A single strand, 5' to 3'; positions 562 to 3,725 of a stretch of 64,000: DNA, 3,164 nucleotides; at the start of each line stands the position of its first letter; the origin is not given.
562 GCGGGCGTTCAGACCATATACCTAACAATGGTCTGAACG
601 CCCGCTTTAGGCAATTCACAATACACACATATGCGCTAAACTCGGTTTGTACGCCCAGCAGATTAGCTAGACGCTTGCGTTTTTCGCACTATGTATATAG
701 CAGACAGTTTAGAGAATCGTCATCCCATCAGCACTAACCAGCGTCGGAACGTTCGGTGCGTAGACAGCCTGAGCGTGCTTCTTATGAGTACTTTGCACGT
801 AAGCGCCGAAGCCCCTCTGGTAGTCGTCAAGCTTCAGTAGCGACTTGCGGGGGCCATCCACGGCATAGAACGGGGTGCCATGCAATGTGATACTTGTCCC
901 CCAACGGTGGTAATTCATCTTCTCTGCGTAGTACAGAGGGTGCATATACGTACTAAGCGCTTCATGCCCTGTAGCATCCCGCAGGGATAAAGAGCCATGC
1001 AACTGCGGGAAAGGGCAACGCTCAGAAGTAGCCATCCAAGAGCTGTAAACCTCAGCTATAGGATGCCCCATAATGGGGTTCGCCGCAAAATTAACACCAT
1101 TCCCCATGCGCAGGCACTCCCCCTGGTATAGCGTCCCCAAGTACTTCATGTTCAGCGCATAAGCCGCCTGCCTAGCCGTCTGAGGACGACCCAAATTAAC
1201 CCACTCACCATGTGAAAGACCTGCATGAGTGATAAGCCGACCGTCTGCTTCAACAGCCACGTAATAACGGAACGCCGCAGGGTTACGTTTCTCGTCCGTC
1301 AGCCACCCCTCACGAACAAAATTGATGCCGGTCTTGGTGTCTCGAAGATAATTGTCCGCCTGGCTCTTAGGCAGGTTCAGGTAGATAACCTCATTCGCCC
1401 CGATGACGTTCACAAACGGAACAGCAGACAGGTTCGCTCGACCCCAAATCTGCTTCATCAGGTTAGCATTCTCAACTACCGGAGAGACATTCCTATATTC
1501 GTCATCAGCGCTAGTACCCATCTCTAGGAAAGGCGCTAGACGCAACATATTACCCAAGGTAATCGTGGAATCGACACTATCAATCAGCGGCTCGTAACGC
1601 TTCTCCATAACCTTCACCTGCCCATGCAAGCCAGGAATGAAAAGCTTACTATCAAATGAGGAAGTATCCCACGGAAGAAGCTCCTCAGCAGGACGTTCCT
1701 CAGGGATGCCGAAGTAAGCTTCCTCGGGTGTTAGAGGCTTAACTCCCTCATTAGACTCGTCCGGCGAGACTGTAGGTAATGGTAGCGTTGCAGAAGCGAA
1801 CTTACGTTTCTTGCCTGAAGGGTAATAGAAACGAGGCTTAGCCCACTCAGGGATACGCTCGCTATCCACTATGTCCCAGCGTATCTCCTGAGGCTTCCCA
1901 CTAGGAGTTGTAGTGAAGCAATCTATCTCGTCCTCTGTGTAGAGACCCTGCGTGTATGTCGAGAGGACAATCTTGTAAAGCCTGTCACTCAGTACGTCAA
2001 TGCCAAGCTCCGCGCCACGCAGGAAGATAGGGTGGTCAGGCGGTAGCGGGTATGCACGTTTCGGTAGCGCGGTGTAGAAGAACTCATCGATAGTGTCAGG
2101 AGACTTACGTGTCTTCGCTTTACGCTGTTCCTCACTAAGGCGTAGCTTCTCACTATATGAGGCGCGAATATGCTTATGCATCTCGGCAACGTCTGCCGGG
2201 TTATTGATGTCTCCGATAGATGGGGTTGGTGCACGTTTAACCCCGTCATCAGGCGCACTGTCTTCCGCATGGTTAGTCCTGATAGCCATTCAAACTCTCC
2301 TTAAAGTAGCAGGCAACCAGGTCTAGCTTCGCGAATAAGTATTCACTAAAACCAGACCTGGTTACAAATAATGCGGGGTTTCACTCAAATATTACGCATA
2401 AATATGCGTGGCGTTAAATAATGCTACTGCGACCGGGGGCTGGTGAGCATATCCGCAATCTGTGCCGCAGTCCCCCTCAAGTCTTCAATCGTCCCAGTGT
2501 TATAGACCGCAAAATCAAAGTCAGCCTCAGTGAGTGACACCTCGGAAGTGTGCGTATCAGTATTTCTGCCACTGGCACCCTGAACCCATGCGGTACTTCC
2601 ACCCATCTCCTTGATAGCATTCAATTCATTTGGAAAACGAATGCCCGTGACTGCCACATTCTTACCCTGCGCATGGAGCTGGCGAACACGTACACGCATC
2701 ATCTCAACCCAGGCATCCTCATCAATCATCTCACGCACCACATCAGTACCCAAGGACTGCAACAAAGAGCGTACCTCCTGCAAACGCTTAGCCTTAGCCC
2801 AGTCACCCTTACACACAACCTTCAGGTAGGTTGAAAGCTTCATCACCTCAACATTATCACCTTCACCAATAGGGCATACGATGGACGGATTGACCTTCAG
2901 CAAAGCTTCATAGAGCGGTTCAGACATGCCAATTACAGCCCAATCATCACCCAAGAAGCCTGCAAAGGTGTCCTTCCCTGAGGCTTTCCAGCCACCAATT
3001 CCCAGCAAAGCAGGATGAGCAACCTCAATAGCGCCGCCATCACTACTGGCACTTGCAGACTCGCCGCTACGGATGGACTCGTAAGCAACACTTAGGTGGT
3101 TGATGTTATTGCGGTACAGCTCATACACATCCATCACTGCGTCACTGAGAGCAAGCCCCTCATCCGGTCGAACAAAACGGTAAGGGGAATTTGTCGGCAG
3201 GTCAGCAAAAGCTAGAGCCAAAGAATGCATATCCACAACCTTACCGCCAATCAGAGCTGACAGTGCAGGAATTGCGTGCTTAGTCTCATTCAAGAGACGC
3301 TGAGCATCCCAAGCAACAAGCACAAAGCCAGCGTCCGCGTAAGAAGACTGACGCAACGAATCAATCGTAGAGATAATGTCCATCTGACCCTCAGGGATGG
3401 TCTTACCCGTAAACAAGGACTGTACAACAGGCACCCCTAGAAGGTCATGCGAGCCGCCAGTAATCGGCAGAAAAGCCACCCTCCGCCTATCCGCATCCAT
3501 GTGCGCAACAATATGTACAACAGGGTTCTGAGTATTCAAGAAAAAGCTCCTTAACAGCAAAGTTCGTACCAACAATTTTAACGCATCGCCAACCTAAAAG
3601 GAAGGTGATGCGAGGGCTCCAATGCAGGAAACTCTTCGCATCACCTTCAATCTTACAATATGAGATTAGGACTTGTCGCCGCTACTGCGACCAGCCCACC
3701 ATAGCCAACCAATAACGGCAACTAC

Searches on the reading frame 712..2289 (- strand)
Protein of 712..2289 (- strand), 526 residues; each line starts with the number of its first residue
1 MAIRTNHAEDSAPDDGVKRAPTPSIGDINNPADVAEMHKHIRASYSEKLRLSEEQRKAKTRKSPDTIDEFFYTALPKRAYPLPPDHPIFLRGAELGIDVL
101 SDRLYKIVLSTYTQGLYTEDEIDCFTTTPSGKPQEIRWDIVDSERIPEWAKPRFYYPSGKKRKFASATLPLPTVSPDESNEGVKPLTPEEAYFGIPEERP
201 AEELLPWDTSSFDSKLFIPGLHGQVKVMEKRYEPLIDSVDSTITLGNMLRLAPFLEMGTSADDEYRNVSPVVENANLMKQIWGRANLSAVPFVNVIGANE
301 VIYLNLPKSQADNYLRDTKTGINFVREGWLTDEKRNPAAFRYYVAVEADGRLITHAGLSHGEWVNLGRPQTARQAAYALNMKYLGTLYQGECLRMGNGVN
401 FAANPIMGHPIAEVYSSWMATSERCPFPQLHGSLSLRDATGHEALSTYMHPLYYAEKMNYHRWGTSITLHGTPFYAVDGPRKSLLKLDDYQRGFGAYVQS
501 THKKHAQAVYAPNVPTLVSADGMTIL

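Call 39: search_protein_families(library=pfam, alignment_id=A1, max_evalue=0.0001)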
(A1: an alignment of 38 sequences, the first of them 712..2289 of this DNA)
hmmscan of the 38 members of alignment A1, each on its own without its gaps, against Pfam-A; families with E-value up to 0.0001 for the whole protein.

A. member 1, window:712-2289:- (526 aa): 0 families

B. families by the number of members that match (of 38 scanned): 18 families
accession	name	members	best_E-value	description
PF00877.26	NLPC_P60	2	4.3e-20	NlpC/P60 family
PF04203.18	Sortase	2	6.2e-13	Sortase domain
PF00145.23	DNA_methylase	1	1e-73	C-5 cytosine-specific DNA methylase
PF01183.26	Glyco_hydro_25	1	1.8e-38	Glycosyl hydrolases family 25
PF08310.17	LGFP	1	3.6e-34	LGFP repeat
PF04012.17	PspA_IM30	1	4.6e-34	PspA/IM30 family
PF21448.3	DNMK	1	2.2e-18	Deoxynucleotide monophosphate kinase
PF02517.21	Rce1-like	1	9.1e-17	Type II CAAX prenyl endopeptidase Rce1-like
PF07282.18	Cas12f1-like_TNB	1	5e-12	Cas12f1-like, TNB domain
PF18652.6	Adhesin_P1_N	1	6.1e-08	Adhesin P1 N-terminal domain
PF19076.6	CshA_repeat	1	5.5e-07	Surface adhesin CshA repetitive domain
PF18765.7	Polbeta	1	4.6e-06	Polymerase beta, Nucleotidyltransferase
PF01909.29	NTP_transf_2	1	8.8e-06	Nucleotidyltransferase domain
PF05257.22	CHAP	1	1.6e-05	CHAP domain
PF17963.7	Big_9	1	2.9e-05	Bacterial Ig domain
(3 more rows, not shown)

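Call 40: search_protein_families(library=phrogs, alignment_id=A1, max_evalue=0.0001)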
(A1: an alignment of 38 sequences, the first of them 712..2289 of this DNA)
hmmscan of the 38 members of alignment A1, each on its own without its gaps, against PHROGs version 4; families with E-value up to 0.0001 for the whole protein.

A. member 1, window:712-2289:- (526 aa): 0 families

B. families by the number of members that match (of 38 scanned): 24 families
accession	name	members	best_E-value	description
phrog_329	-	2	2.4e-24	minor tail protein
phrog_12508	-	2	1.9e-14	-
phrog_400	-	2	2.7e-14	tail protein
phrog_2810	-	2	1.4e-11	virion structural protein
phrog_1015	-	2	8.2e-08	tail protein with lysin activity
phrog_25111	-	2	1.3e-07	tail protein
phrog_116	-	1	2.1e-80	DNA methyltransferase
phrog_363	-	1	5.9e-46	DNA methyltransferase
phrog_990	-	1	1.4e-30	metal-dependent phosphohydrolase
phrog_139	-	1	1.7e-30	deoxynucleoside monophosphate kinase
phrog_2998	-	1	1.1e-23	endolysin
phrog_291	-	1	2.7e-23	endolysin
phrog_6219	-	1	2.7e-23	endolysin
phrog_6745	-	1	1.3e-21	endolysin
phrog_506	-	1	1.5e-20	transposase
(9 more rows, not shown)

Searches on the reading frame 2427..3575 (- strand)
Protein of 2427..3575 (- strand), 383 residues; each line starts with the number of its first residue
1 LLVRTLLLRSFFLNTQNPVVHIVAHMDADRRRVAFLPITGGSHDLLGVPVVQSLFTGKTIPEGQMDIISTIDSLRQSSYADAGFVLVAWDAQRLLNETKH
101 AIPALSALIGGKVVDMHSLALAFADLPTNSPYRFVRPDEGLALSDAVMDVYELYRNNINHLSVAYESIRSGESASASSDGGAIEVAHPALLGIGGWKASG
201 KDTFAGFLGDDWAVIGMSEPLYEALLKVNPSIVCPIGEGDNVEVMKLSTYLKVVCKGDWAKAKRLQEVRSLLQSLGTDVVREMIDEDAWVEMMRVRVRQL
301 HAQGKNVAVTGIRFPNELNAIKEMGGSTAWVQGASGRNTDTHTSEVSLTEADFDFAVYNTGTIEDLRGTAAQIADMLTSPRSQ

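Call 98: search_protein_families(library=pfam, proteins=[window:2427-3575:-], max_evalue=0.0001)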
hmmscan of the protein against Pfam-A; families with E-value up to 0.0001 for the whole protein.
window:2427-3575:- (383 aa): 1 family
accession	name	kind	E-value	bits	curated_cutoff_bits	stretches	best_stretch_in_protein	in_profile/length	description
PF21448.3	DNMK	-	2.2e-18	67.2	27.1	1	267-367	129-230/232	Deoxynucleotide monophosphate kinase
